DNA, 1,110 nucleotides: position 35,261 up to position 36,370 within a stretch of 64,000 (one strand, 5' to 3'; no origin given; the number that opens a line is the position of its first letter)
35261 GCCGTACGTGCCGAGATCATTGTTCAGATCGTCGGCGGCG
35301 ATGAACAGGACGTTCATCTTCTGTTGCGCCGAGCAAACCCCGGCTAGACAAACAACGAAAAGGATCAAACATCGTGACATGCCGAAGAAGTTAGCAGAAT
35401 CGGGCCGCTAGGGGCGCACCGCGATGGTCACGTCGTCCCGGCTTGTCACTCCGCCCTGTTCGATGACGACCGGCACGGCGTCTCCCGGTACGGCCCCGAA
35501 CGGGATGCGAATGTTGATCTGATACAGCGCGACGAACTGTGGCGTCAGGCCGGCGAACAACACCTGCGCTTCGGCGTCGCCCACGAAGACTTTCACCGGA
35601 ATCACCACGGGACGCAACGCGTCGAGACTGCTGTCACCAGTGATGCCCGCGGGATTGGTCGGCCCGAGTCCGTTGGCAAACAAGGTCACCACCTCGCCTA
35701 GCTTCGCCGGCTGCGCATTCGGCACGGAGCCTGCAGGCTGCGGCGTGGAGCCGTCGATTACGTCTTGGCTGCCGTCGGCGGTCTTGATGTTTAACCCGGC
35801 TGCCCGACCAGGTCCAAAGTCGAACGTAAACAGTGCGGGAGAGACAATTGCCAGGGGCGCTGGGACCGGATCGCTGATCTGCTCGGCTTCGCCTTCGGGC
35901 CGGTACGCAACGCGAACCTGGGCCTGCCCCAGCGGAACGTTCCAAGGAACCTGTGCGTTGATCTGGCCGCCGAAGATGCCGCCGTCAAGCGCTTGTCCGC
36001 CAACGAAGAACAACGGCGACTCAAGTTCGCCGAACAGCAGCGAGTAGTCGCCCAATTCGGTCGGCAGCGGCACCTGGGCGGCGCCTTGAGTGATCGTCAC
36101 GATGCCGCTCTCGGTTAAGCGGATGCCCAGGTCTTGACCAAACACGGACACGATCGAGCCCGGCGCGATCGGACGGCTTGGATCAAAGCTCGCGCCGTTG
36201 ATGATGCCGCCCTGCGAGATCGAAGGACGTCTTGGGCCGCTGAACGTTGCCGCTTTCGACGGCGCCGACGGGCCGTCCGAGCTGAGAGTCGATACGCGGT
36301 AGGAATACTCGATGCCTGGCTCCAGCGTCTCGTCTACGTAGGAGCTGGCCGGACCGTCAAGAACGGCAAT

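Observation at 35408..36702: Immunity-gene position occupied by a large secreted YD-FN3-TIGR03437-like protein, translationally coupled to the Rhs gene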

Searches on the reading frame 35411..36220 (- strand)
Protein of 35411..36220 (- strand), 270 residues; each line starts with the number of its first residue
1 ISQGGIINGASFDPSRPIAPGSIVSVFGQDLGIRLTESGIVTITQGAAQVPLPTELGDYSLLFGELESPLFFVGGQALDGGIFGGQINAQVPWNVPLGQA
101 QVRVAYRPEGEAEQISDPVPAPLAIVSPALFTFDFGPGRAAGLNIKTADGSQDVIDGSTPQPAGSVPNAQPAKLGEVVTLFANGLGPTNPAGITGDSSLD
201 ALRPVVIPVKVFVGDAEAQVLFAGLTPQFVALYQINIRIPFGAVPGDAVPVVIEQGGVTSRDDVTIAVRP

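Call 64: predict_structure(alignment_id=A3)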
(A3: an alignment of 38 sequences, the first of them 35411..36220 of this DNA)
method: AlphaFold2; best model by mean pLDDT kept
length: 270 residues; sequences in the alignment: 38
mean_pLDDT: 96.6   pTM: 0.91
mean pLDDT of the five models: 96.6, 96.4, 96.2, 96.1, 95.8
residues with pLDDT >= 90: 259; 70-90: 11; 50-70: 0; < 50: 0
segments of 3 or more residues with pLDDT < 50: none
pLDDT, mean of each block of 10 residues (from residue 1): 93 95 97 95 97 98 98 96 96 97 96 96 98 93 93 94 96 98 98 97 98 98 97 98 98 98 98
secondary structure, 60 per line:
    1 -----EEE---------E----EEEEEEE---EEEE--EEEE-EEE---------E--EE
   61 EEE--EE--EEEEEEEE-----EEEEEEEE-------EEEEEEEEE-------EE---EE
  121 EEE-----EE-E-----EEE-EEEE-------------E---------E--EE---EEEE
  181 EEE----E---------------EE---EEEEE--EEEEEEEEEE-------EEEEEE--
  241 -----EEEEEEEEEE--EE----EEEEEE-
elements in order: E6-8 E23-29 E33-36 E39-42 E44-46 E59-63 E70-77 E83-90 E98-106 E119-123 E138-140 E142-145 E177-183 E209-213 E216-225 E233-238 E246-255 E264-269
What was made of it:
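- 35414..36205 (-): TIGR03437 (Soli_cterm) module: a rigid tandem of two Ig/IPT-like beta-sandwiches (residues 165-428). Domain model with pLDDT 96.6 and pTM 0.91 (call 64).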

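Call 66: fold_search(model_id=the predicted structure, library=pdb)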
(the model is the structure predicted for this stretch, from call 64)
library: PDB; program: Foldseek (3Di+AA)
matches with E <= 10: 1872; with E <= 0.001: 11
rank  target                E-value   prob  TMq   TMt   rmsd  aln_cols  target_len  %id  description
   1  3pxj_D                4.1e-05  0.95  0.17  0.21  13.8       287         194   11  Tandem Ig repeats of Dlar (released 2011-03-23)
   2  5l5g_C                8.3e-05  1.00  0.27  0.09  12.0       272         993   13  Plexin A2 full extracellular region, domains 1 to 8 modeled, data to 10 angstrom (released 2016-07-06)
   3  6sdb_E                3.6e-04  0.97  0.20  0.26  16.2       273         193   12  Chimeric titin Z1Z2 functionalized with a KLER exogenous peptide from decorin (released 2019-09-18)
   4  6dms                  4.7e-04  0.85  0.20  0.10  17.5       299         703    7  Endo-fucoidan hydrolase MfFcnA4_H294Q from glycoside hydrolase family 107 (released 2018-10-03)
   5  1z7z_I                5.2e-04  0.87  0.23  0.16  22.8       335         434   12  Cryo-em structure of human coxsackievirus A21 complexed with five domain icam-1kilifi (released 2005-08-02)
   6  5l5l_A                6.4e-04  1.00  0.26  0.09  11.9       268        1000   13  Plexin A4 full extracellular region, domains 1 to 8 modeled, data to 8 angstrom, spacegroup P2(1) (released 2016-07-06)
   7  1mcw_W                6.7e-04  0.95  0.22  0.25  15.6       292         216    8  THREE-DIMENSIONAL STRUCTURE OF A HYBRID LIGHT CHAIN DIMER. PROTEIN ENGINEERING OF A BINDING CAVITY (released 1990-10-15)
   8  6moh_D                6.7e-04  0.89  0.19  0.22  12.4       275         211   10  Dimeric DARPin C_R3 complex with EpoR (released 2019-06-05)
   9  4lla_A                7.8e-04  0.97  0.22  0.28  14.1       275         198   13  Crystal structure of D3D4 domain of the LILRB2 molecule (released 2013-09-11)
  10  2yd5                  8.2e-04  0.95  0.20  0.25  14.2       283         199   10  Crystal structure of the N-terminal Ig1-2 module of Human Receptor Protein Tyrosine Phosphatase LAR (released 2011-04-13)
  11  2oz4_A                9.1e-04  0.84  0.22  0.22  26.8       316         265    9  Structural Plasticity in IgSF Domain 4 of ICAM-1 Mediates Cell Surface Dimerization (released 2007-10-16)
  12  8beg_A                1.1e-03  0.72  0.21  0.11  18.9       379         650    8  Structure of Ig-like domains from PrgB (released 2022-11-30)
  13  1cn4_A                1.4e-03  0.66  0.17  0.20  12.5       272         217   11  ERYTHROPOIETIN COMPLEXED WITH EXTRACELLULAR DOMAINS OF ERYTHROPOIETIN RECEPTOR (released 1999-08-11)
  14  1ypz_F                1.7e-03  0.69  0.18  0.21  16.9       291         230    9  Immune receptor (released 2005-04-12)
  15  2ill                  1.9e-03  0.90  0.21  0.27  13.7       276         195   13  Anomalous substructure of Titin-A168169 (released 2007-02-20)
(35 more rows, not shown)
